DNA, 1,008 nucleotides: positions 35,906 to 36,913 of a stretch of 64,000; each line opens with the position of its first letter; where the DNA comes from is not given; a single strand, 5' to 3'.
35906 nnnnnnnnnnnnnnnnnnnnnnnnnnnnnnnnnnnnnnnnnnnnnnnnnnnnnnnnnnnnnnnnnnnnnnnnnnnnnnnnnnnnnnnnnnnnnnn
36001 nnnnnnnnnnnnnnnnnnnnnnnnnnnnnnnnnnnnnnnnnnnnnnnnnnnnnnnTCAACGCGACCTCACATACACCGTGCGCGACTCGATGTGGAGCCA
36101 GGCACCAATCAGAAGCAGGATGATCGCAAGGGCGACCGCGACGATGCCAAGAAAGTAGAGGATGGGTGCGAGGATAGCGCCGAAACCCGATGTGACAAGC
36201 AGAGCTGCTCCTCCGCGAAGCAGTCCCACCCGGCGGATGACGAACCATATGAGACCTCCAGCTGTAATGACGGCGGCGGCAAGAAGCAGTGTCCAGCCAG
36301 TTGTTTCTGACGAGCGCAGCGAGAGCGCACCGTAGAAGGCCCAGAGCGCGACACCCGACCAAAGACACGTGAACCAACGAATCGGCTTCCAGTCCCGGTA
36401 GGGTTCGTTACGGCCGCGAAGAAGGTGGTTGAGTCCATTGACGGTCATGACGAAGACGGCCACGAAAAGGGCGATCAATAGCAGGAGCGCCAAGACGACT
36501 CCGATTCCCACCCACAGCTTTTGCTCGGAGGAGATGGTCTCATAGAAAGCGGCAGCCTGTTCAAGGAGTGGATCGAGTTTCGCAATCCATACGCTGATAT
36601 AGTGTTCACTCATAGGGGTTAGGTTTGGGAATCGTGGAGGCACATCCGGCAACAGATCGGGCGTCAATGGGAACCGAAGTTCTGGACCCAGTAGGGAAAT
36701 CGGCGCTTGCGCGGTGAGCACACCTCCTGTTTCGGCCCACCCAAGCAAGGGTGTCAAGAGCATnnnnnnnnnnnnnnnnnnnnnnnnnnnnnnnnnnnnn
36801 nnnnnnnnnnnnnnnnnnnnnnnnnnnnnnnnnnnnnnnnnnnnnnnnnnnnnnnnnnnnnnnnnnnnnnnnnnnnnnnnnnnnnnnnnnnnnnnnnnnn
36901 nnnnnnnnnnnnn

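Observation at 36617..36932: Degenerate duplicate of island gene segments: internally deleted CAP-gene copy plus truncated small-gene copy directly below the kinase gene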

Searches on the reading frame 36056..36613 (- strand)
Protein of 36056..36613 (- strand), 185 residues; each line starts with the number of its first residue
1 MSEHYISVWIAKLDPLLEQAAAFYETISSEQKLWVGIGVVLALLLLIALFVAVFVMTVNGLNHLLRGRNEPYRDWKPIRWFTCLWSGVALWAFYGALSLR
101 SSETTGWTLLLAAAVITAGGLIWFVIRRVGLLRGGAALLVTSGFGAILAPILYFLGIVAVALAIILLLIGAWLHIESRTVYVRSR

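Call 8: search_protein_families(library=pfam, proteins=[window:36056-36613:-], max_evalue=0.01)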
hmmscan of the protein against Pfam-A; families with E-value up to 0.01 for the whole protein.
window:36056-36613:- (185 aa): 0 families
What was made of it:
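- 36056..36613 (-): Downstream gene TM185, a 185-aa multi-pass membrane protein of unknown family. It is the ancestral partner of the CAP gene. The 235-aa ORF (to 36763) is this gene plus the open frame through the relic. No Pfam hit (call 8).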

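Call 9: find_encoding_contigs(protein=window:36056-36613:-, flank=10000, max_places=10)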
Protein window:36056-36613:- (185 aa): no gene with exactly this product is on record in the collection.

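Call 31: find_related_loci(query=window:36056-36613:-, collection=genome_contigs, flank=10000)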
Query window:36056-36613:- (185 aa) in genome_contigs; peptide patterns used: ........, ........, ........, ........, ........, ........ (x = any residue, [..] = any of these).
108 stretches matched a pattern, but none encodes a relative of the query by tblastn (E <= 1e-3).

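Call 42: find_related_loci(query=A2, collection=metagenome_contigs, flank=10000)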
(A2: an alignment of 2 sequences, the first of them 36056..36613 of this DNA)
Query A2 (185 aa) in metagenome_contigs; peptide patterns used: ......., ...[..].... (x = any residue, [..] = any of these).
600 stretches matched a pattern, but none encodes a relative of the query by tblastn (E <= 1e-3).
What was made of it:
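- Tried and rejected: One metagenome scan with TM185 found nothing (call 42).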

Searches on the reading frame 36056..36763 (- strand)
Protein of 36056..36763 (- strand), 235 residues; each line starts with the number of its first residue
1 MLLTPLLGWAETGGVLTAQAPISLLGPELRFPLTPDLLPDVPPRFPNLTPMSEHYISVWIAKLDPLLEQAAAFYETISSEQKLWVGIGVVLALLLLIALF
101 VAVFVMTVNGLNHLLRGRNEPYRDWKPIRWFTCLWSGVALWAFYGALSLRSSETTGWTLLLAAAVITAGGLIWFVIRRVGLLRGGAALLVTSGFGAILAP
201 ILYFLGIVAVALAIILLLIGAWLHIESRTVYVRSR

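Call 10: find_encoding_contigs(protein=window:36056-36763:-, flank=10000, max_places=10)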
Protein window:36056-36763:- (235 aa): 4 contigs read that carry it; 4 places shown.
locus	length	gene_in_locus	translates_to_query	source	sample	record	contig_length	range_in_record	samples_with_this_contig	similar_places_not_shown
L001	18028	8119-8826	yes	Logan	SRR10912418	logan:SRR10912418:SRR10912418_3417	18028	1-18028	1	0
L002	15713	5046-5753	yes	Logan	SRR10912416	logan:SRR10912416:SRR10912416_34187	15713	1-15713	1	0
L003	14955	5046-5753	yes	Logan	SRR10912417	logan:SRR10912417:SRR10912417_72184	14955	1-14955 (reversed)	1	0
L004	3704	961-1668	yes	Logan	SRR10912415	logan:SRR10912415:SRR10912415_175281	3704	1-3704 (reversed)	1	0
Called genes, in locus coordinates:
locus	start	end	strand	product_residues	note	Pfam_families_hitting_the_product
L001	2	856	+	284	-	?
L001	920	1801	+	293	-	PF00348:polyprenyl_synt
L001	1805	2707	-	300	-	PF01145:Band_7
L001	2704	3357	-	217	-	PF00881:Nitroreductase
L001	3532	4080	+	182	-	PF07638:Sigma70_ECF, PF08281:Sigma70_r4_2 (weak), PF04545:Sigma70_r4 (faint)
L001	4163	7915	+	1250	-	PF00069:Pkinase, PF07714:PK_Tyr_Ser-Thr, PF03109:ABC1 (faint), PF13432:TPR_16 (faint), PF14559:TPR_19 (faint), PF24885:TPR_NPHP3 (faint), PF13424:TPR_12 (weak), PF13385:Laminin_G_3 (weak), +2 more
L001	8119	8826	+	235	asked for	-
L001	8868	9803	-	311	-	-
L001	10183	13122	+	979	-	PF13385:Laminin_G_3 (faint)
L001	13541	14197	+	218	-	-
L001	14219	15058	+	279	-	PF00188:CAP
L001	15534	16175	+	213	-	PF16144:DUF4852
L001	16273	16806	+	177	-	-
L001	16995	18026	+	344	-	?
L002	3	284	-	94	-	?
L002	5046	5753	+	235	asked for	-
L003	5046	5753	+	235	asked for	-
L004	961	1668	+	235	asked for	-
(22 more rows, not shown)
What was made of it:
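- The Logan gene caller calls the 235-aa form (call 10).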

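Call 13: find_homologous_proteins(query=window:36056-36763:-, max_evalue=0.01)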
Query window:36056-36763:- (235 aa): 2 proteins with E <= 0.01 among 8000 candidates.
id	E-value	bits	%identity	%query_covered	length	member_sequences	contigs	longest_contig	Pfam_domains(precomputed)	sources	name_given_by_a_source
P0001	2.6e-110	386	100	79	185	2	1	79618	-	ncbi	-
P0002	8.2e-89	316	79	79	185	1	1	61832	-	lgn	-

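Call 15: find_encoding_contigs(protein=P0002, flank=10000, max_places=6)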
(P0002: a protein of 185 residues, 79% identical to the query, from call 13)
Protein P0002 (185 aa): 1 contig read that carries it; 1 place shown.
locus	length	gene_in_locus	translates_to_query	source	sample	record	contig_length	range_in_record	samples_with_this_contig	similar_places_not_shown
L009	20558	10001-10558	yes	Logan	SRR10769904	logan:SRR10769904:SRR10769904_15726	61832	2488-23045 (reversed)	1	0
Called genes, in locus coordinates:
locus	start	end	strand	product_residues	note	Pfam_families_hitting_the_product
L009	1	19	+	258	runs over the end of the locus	-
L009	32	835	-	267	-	PF07963:N_methyl (weak)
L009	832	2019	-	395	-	PF00150:Cellulase, PF13204:Apiosidase (faint)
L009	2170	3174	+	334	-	PF04041:Glyco_hydro_130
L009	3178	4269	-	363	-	PF00356:LacI, PF00532:Peripla_BP_1, PF13377:Peripla_BP_3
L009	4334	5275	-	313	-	PF02265:S1-P1_nuclease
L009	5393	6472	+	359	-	PF18306:LDcluster4, PF03641:Lysine_decarbox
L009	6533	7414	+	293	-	PF00348:polyprenyl_synt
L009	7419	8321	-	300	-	PF01145:Band_7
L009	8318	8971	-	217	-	PF00881:Nitroreductase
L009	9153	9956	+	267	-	PF00188:CAP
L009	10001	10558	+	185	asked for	-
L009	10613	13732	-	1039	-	PF14237:GYF_2 (weak), PF25390:WD40_RLD, PF13540:RCC1_2 (faint), PF25390:WD40_RLD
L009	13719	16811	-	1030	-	PF00069:Pkinase, PF07714:PK_Tyr_Ser-Thr, PF01636:APH (faint), PF03109:ABC1 (weak), PF13432:TPR_16 (faint), PF17874:TPR_MalT (weak), PF13374:TPR_10 (weak), PF13424:TPR_12, +7 more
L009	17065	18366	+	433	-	PF13385:Laminin_G_3 (weak)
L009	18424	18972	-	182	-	PF07638:Sigma70_ECF, PF08281:Sigma70_r4_2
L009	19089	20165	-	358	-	PF00535:Glycos_transf_2, PF13641:Glyco_tranf_2_3 (weak)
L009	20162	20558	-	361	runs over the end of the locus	-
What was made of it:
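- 36056..36613 (-): 79% aa identity to P0002, whose gene directly follows an intact CAP gene in L009 (calls 13, 15).
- In L009 the order is Nitroreductase | CAP (267 aa, intact) - TM185 ortholog (call 15).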

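Call 16: find_encoding_contigs(protein=P0001, flank=10000, max_places=6)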
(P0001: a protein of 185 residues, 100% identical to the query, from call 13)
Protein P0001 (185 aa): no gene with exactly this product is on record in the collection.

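Call 47: list_cluster_members(proteins=[P0001, P0003, P0019])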
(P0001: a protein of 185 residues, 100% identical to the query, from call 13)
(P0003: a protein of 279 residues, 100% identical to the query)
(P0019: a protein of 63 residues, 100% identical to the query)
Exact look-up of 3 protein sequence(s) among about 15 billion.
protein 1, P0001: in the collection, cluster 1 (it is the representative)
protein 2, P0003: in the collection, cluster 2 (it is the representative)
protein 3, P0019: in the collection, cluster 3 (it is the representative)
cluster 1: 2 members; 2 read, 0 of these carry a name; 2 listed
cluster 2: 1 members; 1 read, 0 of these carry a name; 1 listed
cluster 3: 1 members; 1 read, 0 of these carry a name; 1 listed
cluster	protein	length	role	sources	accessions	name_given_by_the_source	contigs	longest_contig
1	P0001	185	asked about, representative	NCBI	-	-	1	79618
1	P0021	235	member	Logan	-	-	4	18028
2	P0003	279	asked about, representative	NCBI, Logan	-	-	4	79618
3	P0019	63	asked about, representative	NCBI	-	-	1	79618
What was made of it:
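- Tried and rejected: Cluster members carry no names (call 47).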
